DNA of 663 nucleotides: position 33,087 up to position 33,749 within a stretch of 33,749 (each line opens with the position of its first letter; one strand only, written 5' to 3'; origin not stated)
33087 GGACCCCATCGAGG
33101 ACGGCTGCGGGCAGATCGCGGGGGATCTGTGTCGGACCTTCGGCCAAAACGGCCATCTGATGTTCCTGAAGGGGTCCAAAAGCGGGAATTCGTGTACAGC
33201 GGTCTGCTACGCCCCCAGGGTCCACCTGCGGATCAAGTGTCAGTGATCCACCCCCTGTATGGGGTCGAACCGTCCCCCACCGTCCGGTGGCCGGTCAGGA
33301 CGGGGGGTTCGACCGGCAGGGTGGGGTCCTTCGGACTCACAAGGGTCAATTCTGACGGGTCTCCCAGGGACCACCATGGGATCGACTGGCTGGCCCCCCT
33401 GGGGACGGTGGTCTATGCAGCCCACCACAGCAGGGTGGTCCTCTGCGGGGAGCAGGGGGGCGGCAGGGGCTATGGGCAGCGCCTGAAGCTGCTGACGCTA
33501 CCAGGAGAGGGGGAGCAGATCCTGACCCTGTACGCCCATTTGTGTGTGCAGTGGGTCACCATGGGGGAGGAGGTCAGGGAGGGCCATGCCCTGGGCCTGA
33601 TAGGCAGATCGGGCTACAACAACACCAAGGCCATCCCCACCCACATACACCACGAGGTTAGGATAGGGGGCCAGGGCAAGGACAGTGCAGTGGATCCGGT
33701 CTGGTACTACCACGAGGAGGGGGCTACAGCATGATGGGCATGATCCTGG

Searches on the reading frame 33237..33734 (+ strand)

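Call 25: search_protein_families(library=pfam, proteins=[window:33237-33734:+], max_evalue=0.01)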
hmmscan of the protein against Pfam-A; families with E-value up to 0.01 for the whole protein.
window:33237-33734:+ (165 aa): 1 family
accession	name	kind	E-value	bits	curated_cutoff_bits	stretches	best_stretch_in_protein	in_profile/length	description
PF01551.29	Peptidase_M23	-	3.7e-14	53.1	28.7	1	45-146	2-92/96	Peptidase family M23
